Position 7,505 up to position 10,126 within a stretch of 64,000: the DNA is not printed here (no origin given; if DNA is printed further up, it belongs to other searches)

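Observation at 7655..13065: SPOR lipoprotein / pentapeptide-repeat protein / orphan VirD4-TraG-like ATPase module with no other secretion genes in view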

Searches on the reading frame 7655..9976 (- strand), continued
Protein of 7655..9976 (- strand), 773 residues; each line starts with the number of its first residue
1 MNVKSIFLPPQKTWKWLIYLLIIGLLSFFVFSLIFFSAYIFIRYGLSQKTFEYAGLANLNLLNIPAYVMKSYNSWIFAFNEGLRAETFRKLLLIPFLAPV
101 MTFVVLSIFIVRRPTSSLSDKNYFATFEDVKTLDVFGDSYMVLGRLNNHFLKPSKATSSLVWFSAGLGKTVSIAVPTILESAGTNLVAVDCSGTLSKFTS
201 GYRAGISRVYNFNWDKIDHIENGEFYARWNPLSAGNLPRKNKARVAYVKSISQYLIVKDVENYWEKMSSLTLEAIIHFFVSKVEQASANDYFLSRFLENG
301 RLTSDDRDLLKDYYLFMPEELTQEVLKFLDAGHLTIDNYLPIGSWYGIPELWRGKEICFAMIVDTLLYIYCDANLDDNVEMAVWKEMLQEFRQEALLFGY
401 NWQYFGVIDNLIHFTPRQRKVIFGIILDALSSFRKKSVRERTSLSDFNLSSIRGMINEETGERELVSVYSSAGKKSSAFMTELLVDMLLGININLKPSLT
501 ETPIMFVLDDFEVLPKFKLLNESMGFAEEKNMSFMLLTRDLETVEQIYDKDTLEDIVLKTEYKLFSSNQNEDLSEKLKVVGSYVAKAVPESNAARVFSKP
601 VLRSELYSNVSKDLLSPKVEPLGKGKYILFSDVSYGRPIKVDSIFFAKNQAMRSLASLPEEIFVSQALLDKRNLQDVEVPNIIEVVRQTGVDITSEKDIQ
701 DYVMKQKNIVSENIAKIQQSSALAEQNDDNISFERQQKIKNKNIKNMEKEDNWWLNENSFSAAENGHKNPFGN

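Call 56: search_dna_similar(query=window:7655-9976:-, collection=plasmids, mode=protein, max_evalue=0.001, max_rows=25)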
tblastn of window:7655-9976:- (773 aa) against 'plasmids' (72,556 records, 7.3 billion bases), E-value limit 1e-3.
Records with a match: 85; places in all: 87; records where one place covers at least 80% of the query: 0.
Best place of each record, by identity: <60% 85.
By first word of the organism name: Klebsiella 9; Bradyrhizobium 9; Mesorhizobium 8; Escherichia 7; Enterobacter 6; Paracoccus 5; Ketogulonicigenium 4; Acinetobacter 3; Brucella 3; Novosphingobium 2; and 24 more.
By predicted mobility (MOB-suite, as given by PLSDB): conjugative 39; non-mobilizable 34; mobilizable 12.
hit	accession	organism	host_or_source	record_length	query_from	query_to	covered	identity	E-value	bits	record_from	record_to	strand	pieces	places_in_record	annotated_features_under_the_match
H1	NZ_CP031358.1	Erythrobacter aureus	marine sediment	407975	59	652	77%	24.5%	7e-29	132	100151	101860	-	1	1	type IV secretory system conjugative DNA transfer family protein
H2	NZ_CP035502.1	Sphingosinicella sp. BN140058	Cell culture,soil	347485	127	652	68%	22.9%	5e-25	119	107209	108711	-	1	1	type IV secretory system conjugative DNA transfer family protein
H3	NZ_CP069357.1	Microvirga sp. VF16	Vachellia farnesiana,Cell culture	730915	225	666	57%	22.8%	2e-11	76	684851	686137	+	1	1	type IV secretory system conjugative DNA transfer family protein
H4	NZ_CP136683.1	Thalassospira lucentensis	Macrocystis pyrifera gametophyte,Whole ...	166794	100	565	39%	28.0%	6e-8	128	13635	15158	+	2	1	type IV secretory system conjugative DNA transfer family protein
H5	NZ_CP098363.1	Paracoccus sp. TOH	cell cuture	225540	46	301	33%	26.7%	8e-5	54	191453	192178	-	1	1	conjugal transfer protein TraG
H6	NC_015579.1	Novosphingobium sp. PP1Y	-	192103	40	301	34%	25.4%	2e-5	56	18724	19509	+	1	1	conjugal transfer protein TraG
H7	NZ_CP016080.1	Mesorhizobium loti NZP2037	Lotus,cell culture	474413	45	301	33%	24.8%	1e-4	54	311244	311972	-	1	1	conjugal transfer protein TraG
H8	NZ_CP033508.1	Mesorhizobium jarvisii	Lotus corniculatus,cell culture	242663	45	289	32%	25.2%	5e-5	55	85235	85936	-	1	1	conjugal transfer protein TraG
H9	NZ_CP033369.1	Mesorhizobium loti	Lotus sp.,cell culture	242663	45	289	32%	25.2%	5e-5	55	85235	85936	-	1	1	conjugal transfer protein TraG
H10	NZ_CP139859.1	Mesorhizobium huakuii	Lotus japonicus,Pure culture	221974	45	289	32%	25.2%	5e-5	55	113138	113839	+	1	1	conjugal transfer protein TraG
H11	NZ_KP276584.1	Escherichia coli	-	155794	55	301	32%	24.6%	7e-4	51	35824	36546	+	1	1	conjugal transfer protein TraG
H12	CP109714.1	Klebsiella pneumoniae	whole organism,Sink Drain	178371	55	301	32%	24.6%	7e-4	51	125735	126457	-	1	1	traG: IncP-type conjugal transfer protein TraG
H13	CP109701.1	Klebsiella pneumoniae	Homo sapiens,whole organism,swab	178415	55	301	32%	24.6%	7e-4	51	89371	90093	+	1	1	traG: IncP-type conjugal transfer protein TraG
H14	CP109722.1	Klebsiella pneumoniae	whole organism,Call light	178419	55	301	32%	24.6%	7e-4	51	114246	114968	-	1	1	traG: IncP-type conjugal transfer protein TraG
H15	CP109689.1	Klebsiella pneumoniae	Homo sapiens,whole organism,swab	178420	55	301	32%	24.6%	7e-4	51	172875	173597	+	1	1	traG: IncP-type conjugal transfer protein TraG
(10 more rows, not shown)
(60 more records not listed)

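Call 57: get_annotated_region(hit=H1, flank=12000)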
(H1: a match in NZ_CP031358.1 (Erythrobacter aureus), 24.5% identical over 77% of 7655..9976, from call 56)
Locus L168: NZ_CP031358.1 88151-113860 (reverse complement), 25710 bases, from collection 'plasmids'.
description: Erythrobacter aureus strain YH-07 plasmid unnamed, complete sequence
organism: Erythrobacter aureus (NCBI taxid 2182384)
taxonomy: Bacteria; Pseudomonadota; Alphaproteobacteria; Sphingomonadales; Erythrobacteraceae; Erythrobacter; Erythrobacter aureus
host: -; source: marine sediment; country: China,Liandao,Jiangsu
typing (MOB-suite, as given by PLSDB): non-mobilizable
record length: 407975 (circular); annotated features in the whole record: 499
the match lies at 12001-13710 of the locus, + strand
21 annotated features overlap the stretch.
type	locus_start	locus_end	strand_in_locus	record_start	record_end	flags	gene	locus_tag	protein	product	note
CDS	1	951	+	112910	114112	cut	-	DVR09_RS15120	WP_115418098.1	DnaB-like helicase C-terminal domain-containing protein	GO:0006260 - DNA replication [Evidence IEA]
CDS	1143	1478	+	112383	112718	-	-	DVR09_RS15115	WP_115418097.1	TrbC/VirB2 family protein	-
CDS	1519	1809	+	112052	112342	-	-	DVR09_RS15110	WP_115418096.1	hypothetical protein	-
CDS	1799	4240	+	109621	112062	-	-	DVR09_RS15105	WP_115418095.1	VirB4 family type IV secretion system protein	-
CDS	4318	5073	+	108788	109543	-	-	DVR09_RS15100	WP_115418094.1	type IV secretion system protein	-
CDS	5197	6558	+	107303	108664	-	-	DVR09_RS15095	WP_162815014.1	hypothetical protein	-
CDS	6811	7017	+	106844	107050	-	-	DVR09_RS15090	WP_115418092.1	hypothetical protein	-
CDS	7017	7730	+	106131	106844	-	-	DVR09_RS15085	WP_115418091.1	VirB8/TrbF family protein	-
CDS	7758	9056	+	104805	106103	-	-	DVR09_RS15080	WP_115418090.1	TrbG/VirB9 family P-type conjugative transfer protein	-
CDS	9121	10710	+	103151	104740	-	-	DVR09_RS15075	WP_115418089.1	TrbI/VirB10 family protein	-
CDS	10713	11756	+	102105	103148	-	-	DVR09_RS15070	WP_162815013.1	ATPase, T2SS/T4P/T4SS family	-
CDS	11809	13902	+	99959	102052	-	-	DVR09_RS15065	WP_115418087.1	type IV secretory system conjugative DNA transfer family protein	-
CDS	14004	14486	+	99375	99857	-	-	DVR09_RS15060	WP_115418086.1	hypothetical protein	-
CDS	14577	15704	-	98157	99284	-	-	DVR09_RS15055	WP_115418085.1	hypothetical protein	-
CDS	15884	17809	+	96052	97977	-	topB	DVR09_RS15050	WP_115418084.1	DNA topoisomerase III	GO:0006265 - DNA topological change [Evidence IEA]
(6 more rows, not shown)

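Call 58: get_annotated_region(hit=H2, flank=12000)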
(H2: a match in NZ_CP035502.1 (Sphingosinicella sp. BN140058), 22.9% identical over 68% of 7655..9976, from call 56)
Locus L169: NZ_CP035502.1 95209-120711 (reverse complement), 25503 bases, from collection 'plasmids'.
description: Sphingosinicella sp. BN140058 plasmid p1, complete sequence
organism: Sphingosinicella sp. BN140058 (NCBI taxid 1892855)
taxonomy: Bacteria; Pseudomonadota; Alphaproteobacteria; Sphingomonadales; Sphingosinicellaceae; Sphingosinicella; Sphingosinicella sp. BN140058
host: -; source: Cell culture,soil; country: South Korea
typing (MOB-suite, as given by PLSDB): mobilizable; relaxase MOBQ
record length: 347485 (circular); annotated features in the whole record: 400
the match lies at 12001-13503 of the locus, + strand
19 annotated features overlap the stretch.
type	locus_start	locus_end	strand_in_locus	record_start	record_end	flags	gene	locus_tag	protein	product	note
CDS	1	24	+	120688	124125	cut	-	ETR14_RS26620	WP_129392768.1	MobA/MobL family protein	-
CDS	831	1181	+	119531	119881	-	-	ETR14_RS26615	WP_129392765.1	hypothetical protein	-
CDS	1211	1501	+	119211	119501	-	-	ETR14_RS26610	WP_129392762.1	hypothetical protein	-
CDS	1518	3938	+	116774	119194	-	-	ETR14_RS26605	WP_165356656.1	hypothetical protein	-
CDS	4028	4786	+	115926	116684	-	-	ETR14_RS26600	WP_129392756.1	hypothetical protein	-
CDS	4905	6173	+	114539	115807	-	-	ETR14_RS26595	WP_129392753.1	hypothetical protein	-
CDS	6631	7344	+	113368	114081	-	-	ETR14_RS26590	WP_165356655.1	type IV secretion system protein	-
CDS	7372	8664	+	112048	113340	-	-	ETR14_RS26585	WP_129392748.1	TrbG/VirB9 family P-type conjugative transfer protein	-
CDS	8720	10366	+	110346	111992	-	-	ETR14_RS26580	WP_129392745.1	TrbI/VirB10 family protein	-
CDS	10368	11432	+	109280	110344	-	-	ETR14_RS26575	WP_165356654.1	ATPase, T2SS/T4P/T4SS family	-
CDS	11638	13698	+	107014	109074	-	-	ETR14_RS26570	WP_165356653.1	type IV secretory system conjugative DNA transfer family protein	-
CDS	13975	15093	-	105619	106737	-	-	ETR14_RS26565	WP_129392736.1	hypothetical protein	-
CDS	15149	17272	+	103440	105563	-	-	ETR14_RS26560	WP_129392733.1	DNA topoisomerase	GO:0006265 - DNA topological change [Evidence IEA]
CDS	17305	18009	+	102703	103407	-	-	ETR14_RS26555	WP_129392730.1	hypothetical protein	-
CDS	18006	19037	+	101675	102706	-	-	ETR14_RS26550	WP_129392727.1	CHC2 zinc finger domain-containing protein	GO:0006260 - DNA replication [Evidence IEA]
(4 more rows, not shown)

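Call 59: get_annotated_region(hit=H12, flank=2500)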
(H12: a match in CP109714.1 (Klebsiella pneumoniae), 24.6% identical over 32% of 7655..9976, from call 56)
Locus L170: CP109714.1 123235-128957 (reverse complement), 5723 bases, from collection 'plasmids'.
description: Klebsiella pneumoniae strain 2017-45-152-03 plasmid p2017-45-152-03_2, complete sequence
organism: Klebsiella pneumoniae (NCBI taxid 573)
taxonomy: Bacteria; Pseudomonadota; Gammaproteobacteria; Enterobacterales; Enterobacteriaceae; Klebsiella; Klebsiella pneumoniae
host: -; source: whole organism,Sink Drain; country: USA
typing (MOB-suite, as given by PLSDB): conjugative; replicon IncC; relaxase MOBH,MOBH; mating-pair formation MPF_F
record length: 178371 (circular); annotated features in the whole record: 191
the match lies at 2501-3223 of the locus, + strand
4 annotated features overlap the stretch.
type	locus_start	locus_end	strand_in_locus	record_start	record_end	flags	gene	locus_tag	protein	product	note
predicted_resistance_gene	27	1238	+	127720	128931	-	floR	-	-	chloramphenicol/florfenicol efflux MFS transporter FloR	predicted by amrfinderplus; class PHENICOL; identity 100.0%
CDS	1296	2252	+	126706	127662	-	-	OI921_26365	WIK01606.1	LysR family transcriptional regulator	-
CDS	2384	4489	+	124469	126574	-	traG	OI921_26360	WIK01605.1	IncP-type conjugal transfer protein TraG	-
predicted_resistance_gene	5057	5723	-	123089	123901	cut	sul2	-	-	sulfonamide-resistant dihydropteroate synthase Sul2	predicted by amrfinderplus; class SULFONAMIDE; identity 100.0%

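Call 60: get_annotated_region(hit=H4, flank=12000)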
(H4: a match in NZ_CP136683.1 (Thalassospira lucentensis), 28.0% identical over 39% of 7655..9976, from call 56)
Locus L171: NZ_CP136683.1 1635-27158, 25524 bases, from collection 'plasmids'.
description: Thalassospira lucentensis strain LC.270.F.C4 plasmid unnamed1, complete sequence
organism: Thalassospira lucentensis (NCBI taxid 168935)
taxonomy: Bacteria; Pseudomonadota; Alphaproteobacteria; Rhodospirillales; Thalassospiraceae; Thalassospira; Thalassospira lucentensis
host: -; source: Macrocystis pyrifera gametophyte,Whole organism,Laboratory; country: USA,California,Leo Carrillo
typing (MOB-suite, as given by PLSDB): non-mobilizable
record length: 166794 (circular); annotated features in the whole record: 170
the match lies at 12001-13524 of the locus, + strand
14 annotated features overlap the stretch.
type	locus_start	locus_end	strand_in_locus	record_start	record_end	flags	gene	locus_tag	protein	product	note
CDS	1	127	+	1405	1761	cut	-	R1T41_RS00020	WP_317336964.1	TrbC/VirB2 family protein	-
CDS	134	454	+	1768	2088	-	-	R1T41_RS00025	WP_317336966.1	hypothetical protein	-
CDS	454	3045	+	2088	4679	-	-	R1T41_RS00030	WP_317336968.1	DUF87 domain-containing protein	-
CDS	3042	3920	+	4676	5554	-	-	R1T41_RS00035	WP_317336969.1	hypothetical protein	-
CDS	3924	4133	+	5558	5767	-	-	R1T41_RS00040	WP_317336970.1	hypothetical protein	-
CDS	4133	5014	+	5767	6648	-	-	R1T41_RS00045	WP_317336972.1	hypothetical protein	-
CDS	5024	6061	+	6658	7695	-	-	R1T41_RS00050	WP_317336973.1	TrbG/VirB9 family P-type conjugative transfer protein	-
CDS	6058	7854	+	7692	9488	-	-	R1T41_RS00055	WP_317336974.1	TrbI/VirB10 family protein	-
CDS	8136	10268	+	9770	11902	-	-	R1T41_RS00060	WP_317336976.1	hypothetical protein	-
CDS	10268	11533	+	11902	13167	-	-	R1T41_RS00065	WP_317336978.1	ATPase, T2SS/T4P/T4SS family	-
CDS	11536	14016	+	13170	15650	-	-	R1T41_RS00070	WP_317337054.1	type IV secretory system conjugative DNA transfer family protein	-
CDS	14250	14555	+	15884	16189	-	-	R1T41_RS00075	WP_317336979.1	hypothetical protein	-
CDS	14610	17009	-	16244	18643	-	-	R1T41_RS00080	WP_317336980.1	hypothetical protein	-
CDS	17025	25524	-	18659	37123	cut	-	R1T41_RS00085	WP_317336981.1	strawberry notch C-terminal domain-containing protein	-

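Call 62: predict_structure(alignment_id=A1)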
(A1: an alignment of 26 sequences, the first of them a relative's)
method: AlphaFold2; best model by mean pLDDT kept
length: 773 residues; sequences in the alignment: 26
mean_pLDDT: 81.5   pTM: 0.74
mean pLDDT of the five models: 81.5, 81.3, 80.4, 79.2, 78.9
residues with pLDDT >= 90: 328; 70-90: 307; 50-70: 55; < 50: 83
segments of 3 or more residues with pLDDT < 50: 1-8, 113-120, 376-378, 590-596, 720-773
pLDDT, mean of each block of 10 residues (from residue 1): 36 73 88 88 80 72 83 87 76 87 82 45 80 84 92 93 92 95 95 94 95 92 92 88 89 87 88 94 94 90 91 92 92 89 92 93 89 55 80 90 80 82 87 90 92 89 93 87 95 84 94 93 92 95 91 91 91 91 72 52 82 84 87 74 91 94 90 85 82 69 62 53 43 43 40 43 34 31
secondary structure, 60 per line:
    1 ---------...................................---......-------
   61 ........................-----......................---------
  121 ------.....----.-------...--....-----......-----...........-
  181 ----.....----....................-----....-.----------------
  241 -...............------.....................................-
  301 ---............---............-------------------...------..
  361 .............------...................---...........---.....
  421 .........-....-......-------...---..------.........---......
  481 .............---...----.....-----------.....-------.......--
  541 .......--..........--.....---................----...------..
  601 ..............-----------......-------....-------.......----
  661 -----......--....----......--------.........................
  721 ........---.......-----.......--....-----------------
elements in order (helices of 4 or more, strands of 3 or more residues): H10-44 H48-53 H61-84 H90-111 H127-131 E144-146 E149-152 E158-163 H169-179 E185-189 H194-206 E207-213 H242-256 H263-299 H304-315 H319-330 H359-373 H380-398 H402-412 H416-429 H431-434 H436-441 E463-471 H475-493 E504-508 H520-524 E532-538 H541-547 H550-559 E562-566 H570-585 H599-614 E626-631 E639-642 H650-656 H666-671 H674-677 H682-687 H696-728 H732-738 H744-750 H753-756

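Call 63: search_protein_representatives(alignment_id=A1)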
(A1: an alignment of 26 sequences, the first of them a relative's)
Query: 26 sequences, 785 profile positions. Proteins with E-value up to 0.001 (for the whole library): 7895; up to 1e-10: 2174; up to 1e-30: 295. The best 150 are listed.
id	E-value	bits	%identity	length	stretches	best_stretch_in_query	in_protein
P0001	0.0e+00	1038.8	-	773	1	13-784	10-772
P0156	1.9e-297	1005.1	-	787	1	1-785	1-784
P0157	1.7e-275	932.5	-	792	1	1-785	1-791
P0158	1.7e-270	916.0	-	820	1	12-778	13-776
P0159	3.8e-266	901.6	-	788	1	19-785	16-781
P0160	6.4e-258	874.4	-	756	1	15-784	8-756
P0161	2.2e-247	839.6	-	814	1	3-785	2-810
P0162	1.8e-242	823.3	-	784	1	1-784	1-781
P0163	7.9e-242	821.2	-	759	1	10-781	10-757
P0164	9.9e-242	820.9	-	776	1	1-784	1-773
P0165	1.4e-241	820.4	-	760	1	11-784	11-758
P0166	2.0e-238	809.9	-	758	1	15-765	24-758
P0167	1.0e-228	777.9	-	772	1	4-785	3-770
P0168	9.6e-225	764.7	-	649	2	120-591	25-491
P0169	1.2e-224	764.4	-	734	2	15-693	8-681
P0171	1.1e-197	675.2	-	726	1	13-715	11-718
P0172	4.9e-187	640.0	-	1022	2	10-752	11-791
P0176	3.2e-171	587.7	-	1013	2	14-766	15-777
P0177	4.3e-170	584.0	-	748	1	13-685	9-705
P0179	6.4e-167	573.5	-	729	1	12-711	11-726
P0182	9.1e-153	526.7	-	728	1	9-694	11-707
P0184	8.4e-148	510.2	-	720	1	12-685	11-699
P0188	7.4e-145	500.5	-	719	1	8-686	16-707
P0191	1.2e-140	486.6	-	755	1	4-664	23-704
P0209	3.5e-85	303.2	-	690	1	14-655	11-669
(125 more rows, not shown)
